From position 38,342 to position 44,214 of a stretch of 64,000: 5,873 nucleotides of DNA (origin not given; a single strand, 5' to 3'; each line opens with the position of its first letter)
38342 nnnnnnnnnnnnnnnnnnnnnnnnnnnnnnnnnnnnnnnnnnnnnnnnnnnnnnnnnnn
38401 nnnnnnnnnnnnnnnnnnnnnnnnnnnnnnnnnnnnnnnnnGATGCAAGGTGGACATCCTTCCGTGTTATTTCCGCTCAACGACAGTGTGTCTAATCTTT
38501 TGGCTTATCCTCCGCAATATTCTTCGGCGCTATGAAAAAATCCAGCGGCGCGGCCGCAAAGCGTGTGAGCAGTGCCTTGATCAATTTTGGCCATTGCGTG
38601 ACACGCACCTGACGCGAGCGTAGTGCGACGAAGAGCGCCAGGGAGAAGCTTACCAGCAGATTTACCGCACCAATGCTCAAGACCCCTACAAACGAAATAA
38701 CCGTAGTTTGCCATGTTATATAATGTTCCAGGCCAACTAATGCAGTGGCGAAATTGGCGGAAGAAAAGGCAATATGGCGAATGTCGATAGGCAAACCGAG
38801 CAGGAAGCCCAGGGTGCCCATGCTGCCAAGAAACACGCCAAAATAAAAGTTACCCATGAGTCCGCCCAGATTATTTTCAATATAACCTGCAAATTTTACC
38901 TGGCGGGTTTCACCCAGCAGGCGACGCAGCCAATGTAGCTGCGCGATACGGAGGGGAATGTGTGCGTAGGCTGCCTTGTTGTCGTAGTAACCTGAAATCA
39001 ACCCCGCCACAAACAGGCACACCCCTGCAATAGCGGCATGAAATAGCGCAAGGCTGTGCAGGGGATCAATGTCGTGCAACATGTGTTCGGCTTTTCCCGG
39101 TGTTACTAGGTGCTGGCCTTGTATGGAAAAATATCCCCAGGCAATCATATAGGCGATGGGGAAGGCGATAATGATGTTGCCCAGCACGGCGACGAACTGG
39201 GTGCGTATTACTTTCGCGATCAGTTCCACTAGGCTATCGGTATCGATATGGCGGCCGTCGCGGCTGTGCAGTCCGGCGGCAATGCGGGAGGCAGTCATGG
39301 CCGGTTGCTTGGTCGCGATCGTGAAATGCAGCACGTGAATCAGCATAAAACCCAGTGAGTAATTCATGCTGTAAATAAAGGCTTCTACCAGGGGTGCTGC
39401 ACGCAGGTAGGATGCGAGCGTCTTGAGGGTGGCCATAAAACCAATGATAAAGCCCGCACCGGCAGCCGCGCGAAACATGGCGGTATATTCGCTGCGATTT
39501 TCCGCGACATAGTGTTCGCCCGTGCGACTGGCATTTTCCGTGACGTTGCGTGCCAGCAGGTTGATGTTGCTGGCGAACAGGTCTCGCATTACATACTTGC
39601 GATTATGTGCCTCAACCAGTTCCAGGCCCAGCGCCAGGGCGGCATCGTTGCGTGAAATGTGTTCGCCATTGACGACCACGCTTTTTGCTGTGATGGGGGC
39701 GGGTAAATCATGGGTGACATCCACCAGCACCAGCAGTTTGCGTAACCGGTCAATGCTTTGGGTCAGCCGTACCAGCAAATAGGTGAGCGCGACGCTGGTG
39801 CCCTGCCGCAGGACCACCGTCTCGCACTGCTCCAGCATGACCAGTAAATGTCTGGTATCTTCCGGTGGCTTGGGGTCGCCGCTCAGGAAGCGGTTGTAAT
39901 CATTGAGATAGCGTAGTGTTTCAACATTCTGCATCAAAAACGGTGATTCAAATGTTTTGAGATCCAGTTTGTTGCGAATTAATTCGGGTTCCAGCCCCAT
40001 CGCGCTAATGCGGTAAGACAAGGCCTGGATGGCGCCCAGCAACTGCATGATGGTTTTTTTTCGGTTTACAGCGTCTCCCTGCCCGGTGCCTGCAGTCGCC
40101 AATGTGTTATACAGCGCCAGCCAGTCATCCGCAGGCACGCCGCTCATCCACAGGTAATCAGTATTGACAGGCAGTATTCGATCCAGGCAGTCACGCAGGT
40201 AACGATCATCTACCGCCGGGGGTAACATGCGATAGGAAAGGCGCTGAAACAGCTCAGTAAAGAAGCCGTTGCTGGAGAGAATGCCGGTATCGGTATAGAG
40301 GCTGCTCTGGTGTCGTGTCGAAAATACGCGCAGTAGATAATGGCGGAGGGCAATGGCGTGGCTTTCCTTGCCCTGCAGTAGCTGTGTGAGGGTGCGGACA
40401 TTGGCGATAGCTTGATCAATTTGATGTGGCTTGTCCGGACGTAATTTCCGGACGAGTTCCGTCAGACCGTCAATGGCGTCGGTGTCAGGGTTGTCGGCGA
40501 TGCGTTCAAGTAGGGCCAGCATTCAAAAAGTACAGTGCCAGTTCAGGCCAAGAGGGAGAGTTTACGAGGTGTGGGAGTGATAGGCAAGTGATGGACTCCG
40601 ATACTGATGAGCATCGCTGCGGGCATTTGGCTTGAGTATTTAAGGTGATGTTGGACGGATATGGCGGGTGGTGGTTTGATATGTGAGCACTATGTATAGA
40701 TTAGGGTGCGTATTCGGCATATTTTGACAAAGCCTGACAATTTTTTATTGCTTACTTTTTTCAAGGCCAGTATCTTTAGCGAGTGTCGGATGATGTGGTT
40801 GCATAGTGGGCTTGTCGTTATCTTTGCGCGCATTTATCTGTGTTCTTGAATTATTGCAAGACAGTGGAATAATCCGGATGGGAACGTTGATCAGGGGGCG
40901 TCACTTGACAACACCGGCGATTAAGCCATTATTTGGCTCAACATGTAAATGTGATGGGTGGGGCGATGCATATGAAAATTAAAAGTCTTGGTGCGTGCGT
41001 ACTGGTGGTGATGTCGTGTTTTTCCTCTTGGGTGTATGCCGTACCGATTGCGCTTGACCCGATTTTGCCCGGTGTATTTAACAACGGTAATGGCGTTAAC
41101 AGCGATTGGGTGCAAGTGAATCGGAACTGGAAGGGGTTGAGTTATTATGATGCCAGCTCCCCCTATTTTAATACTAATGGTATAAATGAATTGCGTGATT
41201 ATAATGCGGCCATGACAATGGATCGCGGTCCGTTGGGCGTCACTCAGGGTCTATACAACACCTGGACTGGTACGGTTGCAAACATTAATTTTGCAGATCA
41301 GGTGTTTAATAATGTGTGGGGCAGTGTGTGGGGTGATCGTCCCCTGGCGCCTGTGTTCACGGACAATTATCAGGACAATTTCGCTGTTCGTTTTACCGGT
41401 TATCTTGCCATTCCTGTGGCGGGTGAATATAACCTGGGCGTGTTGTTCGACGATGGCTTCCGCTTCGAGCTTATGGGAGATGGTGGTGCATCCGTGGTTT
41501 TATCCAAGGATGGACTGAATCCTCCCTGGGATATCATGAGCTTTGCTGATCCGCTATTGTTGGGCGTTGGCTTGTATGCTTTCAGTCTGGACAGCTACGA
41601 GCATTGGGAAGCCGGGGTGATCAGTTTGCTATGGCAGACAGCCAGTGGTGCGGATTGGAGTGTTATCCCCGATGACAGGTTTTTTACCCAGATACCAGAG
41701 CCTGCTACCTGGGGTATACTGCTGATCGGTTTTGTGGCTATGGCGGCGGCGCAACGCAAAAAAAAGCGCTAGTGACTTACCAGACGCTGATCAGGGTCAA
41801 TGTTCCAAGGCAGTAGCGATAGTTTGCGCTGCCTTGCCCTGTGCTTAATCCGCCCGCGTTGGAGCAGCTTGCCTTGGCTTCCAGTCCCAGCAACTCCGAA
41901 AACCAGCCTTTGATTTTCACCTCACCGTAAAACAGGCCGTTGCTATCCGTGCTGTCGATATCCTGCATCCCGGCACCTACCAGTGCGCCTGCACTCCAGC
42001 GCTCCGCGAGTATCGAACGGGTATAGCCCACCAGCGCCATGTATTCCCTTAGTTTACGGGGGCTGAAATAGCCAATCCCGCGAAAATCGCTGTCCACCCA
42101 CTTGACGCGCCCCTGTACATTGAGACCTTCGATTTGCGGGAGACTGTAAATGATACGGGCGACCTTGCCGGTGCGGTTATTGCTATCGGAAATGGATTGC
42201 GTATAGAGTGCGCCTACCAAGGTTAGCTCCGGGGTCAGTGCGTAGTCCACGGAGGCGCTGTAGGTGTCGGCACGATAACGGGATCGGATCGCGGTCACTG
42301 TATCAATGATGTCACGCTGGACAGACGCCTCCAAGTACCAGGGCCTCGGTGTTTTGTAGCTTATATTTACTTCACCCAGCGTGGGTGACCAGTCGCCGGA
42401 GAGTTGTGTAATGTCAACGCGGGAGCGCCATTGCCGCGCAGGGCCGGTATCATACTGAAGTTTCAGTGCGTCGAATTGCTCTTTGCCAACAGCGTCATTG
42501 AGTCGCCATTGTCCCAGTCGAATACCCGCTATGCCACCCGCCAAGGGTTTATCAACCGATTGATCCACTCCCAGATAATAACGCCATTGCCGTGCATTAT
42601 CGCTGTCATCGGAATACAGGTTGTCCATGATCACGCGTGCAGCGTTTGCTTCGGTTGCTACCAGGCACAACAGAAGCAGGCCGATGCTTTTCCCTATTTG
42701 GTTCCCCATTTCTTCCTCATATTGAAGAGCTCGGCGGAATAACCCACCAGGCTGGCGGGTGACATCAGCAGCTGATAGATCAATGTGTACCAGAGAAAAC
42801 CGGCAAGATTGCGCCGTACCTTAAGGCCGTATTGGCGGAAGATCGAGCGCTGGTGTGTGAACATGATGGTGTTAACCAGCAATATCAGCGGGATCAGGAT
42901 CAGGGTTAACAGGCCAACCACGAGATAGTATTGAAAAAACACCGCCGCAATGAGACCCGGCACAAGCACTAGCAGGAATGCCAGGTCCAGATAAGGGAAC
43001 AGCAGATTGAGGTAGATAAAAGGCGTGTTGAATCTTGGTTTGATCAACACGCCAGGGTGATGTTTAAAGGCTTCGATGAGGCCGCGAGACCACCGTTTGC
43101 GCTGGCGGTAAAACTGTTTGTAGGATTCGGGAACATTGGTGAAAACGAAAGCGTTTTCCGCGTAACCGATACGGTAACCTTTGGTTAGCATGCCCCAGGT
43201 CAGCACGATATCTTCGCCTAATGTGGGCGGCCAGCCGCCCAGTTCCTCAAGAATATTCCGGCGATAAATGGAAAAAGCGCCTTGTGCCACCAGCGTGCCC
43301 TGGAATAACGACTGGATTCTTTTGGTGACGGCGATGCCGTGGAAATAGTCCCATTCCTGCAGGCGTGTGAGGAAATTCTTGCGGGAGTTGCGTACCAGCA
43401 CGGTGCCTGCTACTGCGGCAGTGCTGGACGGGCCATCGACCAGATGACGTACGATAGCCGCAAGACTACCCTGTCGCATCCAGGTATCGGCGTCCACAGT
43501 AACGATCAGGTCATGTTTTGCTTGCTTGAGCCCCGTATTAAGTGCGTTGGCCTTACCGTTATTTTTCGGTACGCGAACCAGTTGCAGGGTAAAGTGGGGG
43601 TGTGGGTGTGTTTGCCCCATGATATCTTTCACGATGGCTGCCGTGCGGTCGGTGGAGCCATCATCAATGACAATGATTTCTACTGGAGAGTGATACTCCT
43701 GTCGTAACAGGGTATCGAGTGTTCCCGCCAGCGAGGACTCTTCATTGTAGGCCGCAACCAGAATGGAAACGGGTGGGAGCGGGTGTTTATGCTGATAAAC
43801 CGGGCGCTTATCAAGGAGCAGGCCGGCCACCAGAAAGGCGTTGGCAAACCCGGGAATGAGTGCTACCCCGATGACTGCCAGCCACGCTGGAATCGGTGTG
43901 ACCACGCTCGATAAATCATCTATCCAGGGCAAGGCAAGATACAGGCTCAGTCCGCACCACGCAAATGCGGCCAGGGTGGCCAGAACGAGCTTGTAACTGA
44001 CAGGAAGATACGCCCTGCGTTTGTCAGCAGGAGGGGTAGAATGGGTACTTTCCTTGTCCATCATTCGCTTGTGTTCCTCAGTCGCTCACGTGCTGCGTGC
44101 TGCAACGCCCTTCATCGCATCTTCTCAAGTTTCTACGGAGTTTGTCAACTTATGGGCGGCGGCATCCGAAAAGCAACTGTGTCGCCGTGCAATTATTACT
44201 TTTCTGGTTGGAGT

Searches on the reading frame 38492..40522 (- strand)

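Call 36: search_protein_families(library=pfam, proteins=[window:38492-40522:-])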
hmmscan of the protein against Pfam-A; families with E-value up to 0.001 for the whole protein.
window:38492-40522:- (676 aa): 1 family
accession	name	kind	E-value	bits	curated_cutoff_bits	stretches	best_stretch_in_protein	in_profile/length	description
PF10136.14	SpecificRecomb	-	7.5e-226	751.8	24.6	1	16-664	3-638/639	Site-specific recombinase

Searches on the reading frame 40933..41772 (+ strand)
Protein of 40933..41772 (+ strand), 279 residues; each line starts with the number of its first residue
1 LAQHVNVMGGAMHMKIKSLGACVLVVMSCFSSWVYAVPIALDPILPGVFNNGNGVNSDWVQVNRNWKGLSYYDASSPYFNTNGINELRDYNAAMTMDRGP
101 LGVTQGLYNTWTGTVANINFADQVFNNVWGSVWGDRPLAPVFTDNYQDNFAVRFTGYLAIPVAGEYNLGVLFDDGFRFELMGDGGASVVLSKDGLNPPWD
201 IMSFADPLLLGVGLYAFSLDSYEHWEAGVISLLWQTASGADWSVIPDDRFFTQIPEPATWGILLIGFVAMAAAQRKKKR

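Call 36: search_protein_families(library=pfam, proteins=[window:40933-41772:+])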
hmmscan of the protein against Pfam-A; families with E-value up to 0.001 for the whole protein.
window:40933-41772:+ (279 aa): 2 families
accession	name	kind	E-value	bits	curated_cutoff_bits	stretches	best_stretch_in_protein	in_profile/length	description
PF07589.16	PEP-CTERM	-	1.3e-05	25.5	20.7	1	253-276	1-23/24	PEP-CTERM motif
PF07691.17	PA14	-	4.4e-05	23.8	24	1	147-179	43-75/147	PA14 domain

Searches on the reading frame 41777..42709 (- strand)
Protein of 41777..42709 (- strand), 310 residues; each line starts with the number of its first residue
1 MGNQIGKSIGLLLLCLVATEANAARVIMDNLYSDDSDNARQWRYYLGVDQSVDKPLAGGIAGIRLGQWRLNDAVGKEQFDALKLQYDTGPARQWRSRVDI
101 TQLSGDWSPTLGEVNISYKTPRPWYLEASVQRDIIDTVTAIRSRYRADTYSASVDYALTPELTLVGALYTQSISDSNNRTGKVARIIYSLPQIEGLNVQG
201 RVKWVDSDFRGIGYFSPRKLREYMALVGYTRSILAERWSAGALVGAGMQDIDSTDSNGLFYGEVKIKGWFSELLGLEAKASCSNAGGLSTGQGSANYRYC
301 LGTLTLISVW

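Call 12: search_protein_families(library=ncbifam, proteins=[window:41777-42709:-])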
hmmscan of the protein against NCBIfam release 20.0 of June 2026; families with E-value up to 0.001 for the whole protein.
window:41777-42709:- (310 aa): 0 families

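Call 36: search_protein_families(library=pfam, proteins=[window:41777-42709:-])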
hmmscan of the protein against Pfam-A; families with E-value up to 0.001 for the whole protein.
window:41777-42709:- (310 aa): 1 family
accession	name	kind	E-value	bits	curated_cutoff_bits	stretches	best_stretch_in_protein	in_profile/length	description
PF13609.12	Porin_4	-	0.00096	19.5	27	0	55-171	197-305/310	Gram-negative porin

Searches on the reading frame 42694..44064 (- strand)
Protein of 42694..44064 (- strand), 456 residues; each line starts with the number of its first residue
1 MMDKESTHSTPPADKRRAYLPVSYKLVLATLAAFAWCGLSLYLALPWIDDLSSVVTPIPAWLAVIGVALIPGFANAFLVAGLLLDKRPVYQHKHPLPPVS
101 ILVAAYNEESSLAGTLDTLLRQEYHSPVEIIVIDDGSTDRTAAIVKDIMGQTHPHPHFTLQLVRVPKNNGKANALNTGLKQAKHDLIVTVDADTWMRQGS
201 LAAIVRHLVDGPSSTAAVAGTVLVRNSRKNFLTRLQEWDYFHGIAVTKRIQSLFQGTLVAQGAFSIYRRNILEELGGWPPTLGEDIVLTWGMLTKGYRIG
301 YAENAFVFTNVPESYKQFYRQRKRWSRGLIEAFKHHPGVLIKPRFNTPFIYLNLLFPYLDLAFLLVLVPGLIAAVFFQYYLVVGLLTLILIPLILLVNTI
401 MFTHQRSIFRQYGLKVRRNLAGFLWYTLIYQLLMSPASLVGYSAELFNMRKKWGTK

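Call 12: search_protein_families(library=ncbifam, proteins=[window:42694-44064:-])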
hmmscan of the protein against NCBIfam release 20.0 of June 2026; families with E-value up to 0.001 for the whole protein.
window:42694-44064:- (456 aa): 27 families (the best 25 are shown)
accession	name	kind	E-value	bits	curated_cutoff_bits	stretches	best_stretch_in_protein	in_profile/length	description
TIGR03937.1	PgaC_IcaA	equivalog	3.5e-57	194.2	422.3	1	91-452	39-397/407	poly-beta-1,6-N-acetyl-D-glucosamine synthase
TIGR04242.1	nodulat_NodC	equivalog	4.1e-34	118.2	550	1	92-402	43-352/395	chitooligosaccharide synthase NodC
TIGR03111.1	glyc2_xrt_Gpos1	hypoth_equivalog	4.2e-30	104.9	363.95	1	61-428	13-387/439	TIGR03111 family XrtG-associated glycosyltransferase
TIGR03965.1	mycofact_glyco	equivalog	1.6e-24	86.6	280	1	79-339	53-310/467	mycofactocin biosynthesis glycosyltransferase MftF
NF041875.1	EPS_EpsD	equivalog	5.7e-22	78.5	370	1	99-337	1-235/325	exopolysaccharide biosynthesis glycosyltransferase EpsD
TIGR04283.1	glyco_like_mftF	equivalog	6.5e-17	61.9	182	1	99-298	1-174/221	TIGR04283 family arsenosugar biosynthesis glycosyltransferase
TIGR03472.1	HpnI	equivalog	3.5e-16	59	310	1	69-404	10-348/373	bacteriohopanetetrol glucosamine biosynthesis glycosyltransferase HpnI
TIGR03469.1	HpnB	hypoth_equivalog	4e-16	59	379.25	1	89-277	36-228/386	hopene-associated glycosyltransferase HpnB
NF053846.1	glyco_with_XrtP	equivalog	1.3e-15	57.1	520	1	102-423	46-401/440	XrtP-associated glycosyltransferase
NF045692.1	OglycostaseCruG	equivalog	1.7e-15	56.8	600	1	91-329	35-273/386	2'-O-glycosyltransferase CruG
TIGR03030.1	CelA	equivalog_domain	2.8e-14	52.1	699.1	2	262-390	309-439/714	UDP-forming cellulose synthase catalytic subunit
NF007482.0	PRK10073.1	equivalog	3.7e-14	52.5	423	1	97-198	6-100/334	glycosyltransferase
NF007986.1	PRK10714.1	equivalog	9.2e-12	44.6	529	1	95-230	4-131/316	undecaprenyl-phosphate 4-deoxy-4-formamido-L-arabinose transferase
NF010496.0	PRK13915.1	equivalog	9.1e-11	41.4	262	1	98-198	32-131/307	glucosyl-3-phosphoglycerate synthase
NF041865.1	EpsU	equivalog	2.2e-10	40.1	700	1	78-339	18-275/394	exopolysaccharide biosynthesis GT2 family glycosyltransferase EpsU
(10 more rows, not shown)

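Call 36: search_protein_families(library=pfam, proteins=[window:42694-44064:-])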
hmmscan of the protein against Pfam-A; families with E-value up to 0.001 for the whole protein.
window:42694-44064:- (456 aa): 6 families
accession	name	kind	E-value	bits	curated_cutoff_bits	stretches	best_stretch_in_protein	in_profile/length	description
PF00535.33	Glycos_transf_2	-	1.9e-34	119.5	23.3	1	100-276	1-168/168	Glycosyl transferase family 2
PF13641.12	Glyco_tranf_2_3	-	1.2e-30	107.7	27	1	97-328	1-230/230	Glycosyltransferase like family 2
PF13632.12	Glyco_trans_2_3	-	1.1e-22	81.3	27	1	187-384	2-195/198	Glycosyl transferase family group 2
PF13506.12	Glyco_transf_21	-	1.5e-17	64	21.7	1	169-327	16-174/174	Glycosyl transferase family 21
PF03142.21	Chitin_synth_2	-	5.6e-16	58.7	27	1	177-282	195-300/527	Chitin synthase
PF10111.15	Glyco_tranf_2_2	-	1e-07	32.2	27.3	1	115-278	18-181/276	Glycosyltransferase like family 2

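Call 106: find_encoding_contigs(protein=window:42694-44064:-, flank=4000, max_places=10)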
Protein window:42694-44064:- (456 aa): 2 contigs read that carry it; 1 place shown.
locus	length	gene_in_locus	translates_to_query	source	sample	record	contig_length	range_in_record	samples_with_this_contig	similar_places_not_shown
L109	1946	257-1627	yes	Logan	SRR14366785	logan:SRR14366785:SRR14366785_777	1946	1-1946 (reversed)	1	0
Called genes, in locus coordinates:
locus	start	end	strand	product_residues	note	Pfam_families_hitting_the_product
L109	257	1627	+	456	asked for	PF13506:Glyco_transf_21, PF00535:Glycos_transf_2, PF10111:Glyco_tranf_2_2, PF13641:Glyco_tranf_2_3, PF01644:Chitin_synth_1 (faint), PF03142:Chitin_synth_2, PF13632:Glyco_trans_2_3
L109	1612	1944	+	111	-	?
